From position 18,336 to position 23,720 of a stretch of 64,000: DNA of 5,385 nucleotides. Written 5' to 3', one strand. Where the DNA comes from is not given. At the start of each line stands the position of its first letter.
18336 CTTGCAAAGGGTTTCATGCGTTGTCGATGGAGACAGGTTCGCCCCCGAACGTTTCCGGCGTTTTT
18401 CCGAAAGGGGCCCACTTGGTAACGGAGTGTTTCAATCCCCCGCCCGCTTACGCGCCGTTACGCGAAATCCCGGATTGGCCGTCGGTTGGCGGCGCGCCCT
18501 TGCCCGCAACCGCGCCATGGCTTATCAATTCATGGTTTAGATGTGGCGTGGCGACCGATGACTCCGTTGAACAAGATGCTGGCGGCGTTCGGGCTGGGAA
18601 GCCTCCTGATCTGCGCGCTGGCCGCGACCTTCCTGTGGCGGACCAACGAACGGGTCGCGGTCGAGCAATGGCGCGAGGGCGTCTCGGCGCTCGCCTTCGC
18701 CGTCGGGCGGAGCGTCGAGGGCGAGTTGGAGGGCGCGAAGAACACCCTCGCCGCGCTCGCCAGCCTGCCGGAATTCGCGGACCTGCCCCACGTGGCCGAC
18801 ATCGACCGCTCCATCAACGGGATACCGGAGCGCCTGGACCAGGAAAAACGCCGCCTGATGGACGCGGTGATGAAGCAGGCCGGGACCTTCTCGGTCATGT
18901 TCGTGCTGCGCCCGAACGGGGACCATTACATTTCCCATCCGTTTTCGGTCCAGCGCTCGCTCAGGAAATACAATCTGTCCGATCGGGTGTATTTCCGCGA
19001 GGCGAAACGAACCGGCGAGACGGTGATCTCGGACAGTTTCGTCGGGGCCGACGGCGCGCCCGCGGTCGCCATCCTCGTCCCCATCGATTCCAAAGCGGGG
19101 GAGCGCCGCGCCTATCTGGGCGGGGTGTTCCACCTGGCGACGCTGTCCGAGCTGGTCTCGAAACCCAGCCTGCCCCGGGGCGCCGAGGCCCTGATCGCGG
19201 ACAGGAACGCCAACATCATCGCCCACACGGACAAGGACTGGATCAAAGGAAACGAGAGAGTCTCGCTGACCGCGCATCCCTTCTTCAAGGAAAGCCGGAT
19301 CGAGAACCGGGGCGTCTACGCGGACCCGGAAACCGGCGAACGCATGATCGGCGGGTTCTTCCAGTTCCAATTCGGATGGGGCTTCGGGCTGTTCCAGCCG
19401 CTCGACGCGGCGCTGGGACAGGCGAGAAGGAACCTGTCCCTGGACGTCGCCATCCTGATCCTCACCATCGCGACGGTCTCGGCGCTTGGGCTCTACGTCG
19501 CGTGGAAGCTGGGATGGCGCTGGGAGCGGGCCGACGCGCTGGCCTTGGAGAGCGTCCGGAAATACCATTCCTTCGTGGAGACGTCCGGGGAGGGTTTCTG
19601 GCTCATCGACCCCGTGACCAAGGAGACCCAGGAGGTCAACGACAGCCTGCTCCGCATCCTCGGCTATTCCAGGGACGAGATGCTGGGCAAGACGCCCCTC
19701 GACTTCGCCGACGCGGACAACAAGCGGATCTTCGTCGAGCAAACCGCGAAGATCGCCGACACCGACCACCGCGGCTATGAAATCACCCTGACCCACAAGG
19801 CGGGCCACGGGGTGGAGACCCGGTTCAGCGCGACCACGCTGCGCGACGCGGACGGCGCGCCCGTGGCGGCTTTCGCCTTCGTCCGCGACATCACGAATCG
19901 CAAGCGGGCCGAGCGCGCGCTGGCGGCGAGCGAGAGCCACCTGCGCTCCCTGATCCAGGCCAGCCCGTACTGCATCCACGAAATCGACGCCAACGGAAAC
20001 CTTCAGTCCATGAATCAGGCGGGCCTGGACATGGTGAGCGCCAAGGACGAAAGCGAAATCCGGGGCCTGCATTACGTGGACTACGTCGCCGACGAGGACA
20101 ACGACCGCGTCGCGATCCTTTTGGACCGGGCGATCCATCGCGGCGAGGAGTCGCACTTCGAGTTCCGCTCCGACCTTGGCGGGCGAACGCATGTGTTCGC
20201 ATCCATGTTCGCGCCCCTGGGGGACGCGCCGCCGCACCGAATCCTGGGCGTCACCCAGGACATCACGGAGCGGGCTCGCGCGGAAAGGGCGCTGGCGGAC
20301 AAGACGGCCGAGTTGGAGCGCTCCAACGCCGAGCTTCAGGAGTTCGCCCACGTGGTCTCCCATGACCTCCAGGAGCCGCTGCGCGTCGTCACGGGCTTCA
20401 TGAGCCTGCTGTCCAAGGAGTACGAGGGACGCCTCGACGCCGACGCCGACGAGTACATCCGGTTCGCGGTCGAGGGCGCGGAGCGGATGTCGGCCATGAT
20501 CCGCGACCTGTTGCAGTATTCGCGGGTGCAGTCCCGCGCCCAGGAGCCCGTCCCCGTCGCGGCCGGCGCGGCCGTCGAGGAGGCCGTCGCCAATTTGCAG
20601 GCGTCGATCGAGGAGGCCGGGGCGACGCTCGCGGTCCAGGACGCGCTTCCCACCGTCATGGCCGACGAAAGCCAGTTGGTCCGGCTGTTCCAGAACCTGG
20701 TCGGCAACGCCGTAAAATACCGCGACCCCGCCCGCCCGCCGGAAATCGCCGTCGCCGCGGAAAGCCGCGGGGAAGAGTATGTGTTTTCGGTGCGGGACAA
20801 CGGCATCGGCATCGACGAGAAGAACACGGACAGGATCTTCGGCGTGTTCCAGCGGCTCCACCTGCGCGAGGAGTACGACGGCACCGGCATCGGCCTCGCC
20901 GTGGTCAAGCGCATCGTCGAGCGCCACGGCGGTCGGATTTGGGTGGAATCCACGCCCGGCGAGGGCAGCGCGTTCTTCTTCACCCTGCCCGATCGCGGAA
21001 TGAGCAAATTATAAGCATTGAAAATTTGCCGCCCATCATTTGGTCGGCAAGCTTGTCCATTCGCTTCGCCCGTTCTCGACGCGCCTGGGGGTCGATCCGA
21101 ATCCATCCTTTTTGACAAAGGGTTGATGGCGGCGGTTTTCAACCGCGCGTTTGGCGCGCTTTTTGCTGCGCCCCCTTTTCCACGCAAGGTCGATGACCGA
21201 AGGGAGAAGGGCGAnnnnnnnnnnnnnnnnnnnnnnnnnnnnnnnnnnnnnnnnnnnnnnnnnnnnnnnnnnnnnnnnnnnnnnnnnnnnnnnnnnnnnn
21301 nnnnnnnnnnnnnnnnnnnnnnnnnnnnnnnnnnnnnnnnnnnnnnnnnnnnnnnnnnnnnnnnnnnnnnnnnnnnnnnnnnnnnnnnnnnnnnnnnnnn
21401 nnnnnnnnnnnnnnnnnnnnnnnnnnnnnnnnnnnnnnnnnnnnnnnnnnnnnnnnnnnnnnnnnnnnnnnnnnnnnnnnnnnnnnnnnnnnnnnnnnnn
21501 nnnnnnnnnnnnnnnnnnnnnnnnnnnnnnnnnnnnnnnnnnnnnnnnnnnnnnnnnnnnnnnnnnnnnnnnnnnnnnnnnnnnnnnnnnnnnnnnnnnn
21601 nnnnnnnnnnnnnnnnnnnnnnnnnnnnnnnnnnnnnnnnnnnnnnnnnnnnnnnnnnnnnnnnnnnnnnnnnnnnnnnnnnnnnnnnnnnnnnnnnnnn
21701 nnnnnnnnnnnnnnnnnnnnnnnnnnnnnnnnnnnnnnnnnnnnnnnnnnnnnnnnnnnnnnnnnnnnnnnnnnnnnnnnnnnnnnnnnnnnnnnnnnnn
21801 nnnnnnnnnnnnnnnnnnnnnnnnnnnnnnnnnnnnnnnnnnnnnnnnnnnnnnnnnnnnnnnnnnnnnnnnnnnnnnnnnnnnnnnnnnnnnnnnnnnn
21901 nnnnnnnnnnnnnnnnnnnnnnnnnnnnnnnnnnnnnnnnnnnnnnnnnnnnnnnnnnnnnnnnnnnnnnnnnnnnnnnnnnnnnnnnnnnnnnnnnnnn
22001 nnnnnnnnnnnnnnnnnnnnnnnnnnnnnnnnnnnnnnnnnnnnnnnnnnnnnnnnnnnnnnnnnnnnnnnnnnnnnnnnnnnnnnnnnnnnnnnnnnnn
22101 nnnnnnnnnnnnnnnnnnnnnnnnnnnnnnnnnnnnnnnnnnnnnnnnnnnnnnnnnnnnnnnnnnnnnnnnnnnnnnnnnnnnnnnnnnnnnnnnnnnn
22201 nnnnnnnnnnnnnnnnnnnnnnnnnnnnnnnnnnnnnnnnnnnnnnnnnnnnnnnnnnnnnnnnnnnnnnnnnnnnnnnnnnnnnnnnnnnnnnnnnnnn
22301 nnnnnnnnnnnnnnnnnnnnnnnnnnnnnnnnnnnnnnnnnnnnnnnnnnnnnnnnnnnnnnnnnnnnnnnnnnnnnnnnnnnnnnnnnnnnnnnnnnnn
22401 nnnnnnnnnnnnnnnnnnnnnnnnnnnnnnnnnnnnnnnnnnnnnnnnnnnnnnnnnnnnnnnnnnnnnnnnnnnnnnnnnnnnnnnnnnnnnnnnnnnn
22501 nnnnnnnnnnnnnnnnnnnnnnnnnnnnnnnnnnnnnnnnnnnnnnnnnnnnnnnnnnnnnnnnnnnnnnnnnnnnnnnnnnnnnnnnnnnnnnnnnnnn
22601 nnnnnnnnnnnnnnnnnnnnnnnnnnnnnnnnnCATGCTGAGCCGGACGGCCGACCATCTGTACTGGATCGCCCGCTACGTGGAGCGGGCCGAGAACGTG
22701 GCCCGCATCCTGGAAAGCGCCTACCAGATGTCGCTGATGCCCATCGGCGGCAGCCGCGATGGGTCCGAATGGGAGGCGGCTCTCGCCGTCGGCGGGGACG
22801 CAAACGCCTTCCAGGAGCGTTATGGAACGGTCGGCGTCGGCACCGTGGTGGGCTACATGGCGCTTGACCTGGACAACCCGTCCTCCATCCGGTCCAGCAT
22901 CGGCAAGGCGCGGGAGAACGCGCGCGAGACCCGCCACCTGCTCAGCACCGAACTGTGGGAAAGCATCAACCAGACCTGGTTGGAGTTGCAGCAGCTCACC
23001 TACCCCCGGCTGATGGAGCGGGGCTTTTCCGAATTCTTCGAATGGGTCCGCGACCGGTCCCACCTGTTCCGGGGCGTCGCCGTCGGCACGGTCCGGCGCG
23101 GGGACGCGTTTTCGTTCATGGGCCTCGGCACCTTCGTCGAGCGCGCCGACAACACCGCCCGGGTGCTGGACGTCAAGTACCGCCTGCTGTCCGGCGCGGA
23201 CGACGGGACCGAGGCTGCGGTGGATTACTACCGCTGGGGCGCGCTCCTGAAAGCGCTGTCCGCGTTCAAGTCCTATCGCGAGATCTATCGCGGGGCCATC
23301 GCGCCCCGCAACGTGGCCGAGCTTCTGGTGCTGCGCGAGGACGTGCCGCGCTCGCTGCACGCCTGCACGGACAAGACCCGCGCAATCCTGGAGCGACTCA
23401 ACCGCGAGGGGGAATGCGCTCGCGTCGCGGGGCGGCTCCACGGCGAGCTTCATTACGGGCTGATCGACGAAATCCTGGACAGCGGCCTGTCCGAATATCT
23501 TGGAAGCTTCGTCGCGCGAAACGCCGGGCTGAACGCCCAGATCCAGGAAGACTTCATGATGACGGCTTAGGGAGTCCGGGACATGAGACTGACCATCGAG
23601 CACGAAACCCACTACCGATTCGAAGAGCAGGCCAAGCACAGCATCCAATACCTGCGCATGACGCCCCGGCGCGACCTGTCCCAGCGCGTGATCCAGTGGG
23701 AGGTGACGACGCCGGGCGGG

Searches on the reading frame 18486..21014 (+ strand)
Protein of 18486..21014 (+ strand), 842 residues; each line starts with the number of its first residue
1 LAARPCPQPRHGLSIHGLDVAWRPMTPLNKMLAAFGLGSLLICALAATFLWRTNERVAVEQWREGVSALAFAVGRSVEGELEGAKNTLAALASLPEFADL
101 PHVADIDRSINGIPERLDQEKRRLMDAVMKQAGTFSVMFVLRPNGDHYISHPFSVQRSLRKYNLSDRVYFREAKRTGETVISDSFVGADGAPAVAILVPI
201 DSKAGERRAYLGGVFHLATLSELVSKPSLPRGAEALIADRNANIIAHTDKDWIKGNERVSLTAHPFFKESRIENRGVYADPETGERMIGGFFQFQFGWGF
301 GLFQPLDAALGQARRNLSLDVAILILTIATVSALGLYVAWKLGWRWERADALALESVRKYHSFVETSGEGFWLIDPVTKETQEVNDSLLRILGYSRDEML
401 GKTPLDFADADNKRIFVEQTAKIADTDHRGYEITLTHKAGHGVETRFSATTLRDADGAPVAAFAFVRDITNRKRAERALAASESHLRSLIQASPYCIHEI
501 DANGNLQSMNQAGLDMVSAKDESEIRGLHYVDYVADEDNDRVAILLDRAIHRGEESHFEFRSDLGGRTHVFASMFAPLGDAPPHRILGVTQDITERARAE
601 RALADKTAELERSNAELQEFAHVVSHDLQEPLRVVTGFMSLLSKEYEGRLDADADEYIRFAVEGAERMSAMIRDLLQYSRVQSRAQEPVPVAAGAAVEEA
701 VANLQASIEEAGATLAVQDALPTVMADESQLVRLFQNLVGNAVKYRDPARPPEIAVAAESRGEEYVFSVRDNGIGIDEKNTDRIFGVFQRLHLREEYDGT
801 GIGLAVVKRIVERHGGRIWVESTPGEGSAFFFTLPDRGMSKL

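Call 79: search_protein_families(library=pfam, proteins=[window:18486-21014:+], max_evalue=0.00001)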
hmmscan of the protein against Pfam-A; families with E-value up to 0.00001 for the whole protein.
window:18486-21014:+ (842 aa): 8 families
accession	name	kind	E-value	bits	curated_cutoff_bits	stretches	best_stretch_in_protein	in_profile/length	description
PF02518.31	HATPase_c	-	3.2e-30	105.3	26.4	1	727-836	2-109/111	Histidine kinase-, DNA gyrase B-, and HSP90-like ATPase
PF08448.16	PAS_4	-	3.5e-25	88.8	23.1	2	492-598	3-110/110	PAS fold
PF00989.32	PAS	-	3.9e-18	65.9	22.6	2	359-469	2-113/113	PAS fold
PF02743.24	dCache_1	-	8.2e-18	65.2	45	1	58-298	3-235/240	Cache domain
PF13426.13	PAS_9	-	1.7e-14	54.4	27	1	369-470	2-102/103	PAS domain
PF00512.31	HisKA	-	3.7e-12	46.5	26.9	1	617-683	2-65/66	His Kinase A (phospho-acceptor) domain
PF13188.13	PAS_8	-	7e-08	32.6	21.8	0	359-409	2-51/65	PAS domain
PF08447.18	PAS_3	-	3.6e-06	27.6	25.6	0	384-460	4-83/89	PAS fold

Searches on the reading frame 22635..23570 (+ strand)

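Call 80: search_protein_families(library=pfam, proteins=[window:22635-23570:+], max_evalue=0.00001)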
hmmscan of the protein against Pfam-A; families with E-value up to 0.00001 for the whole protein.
window:22635-23570:+ (311 aa): 1 family
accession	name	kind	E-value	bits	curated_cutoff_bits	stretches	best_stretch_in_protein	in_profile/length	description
PF04168.17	Alpha-E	-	5.7e-92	309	20.8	1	1-308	1-294/294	A predicted alpha-helical domain with a conserved ER motif.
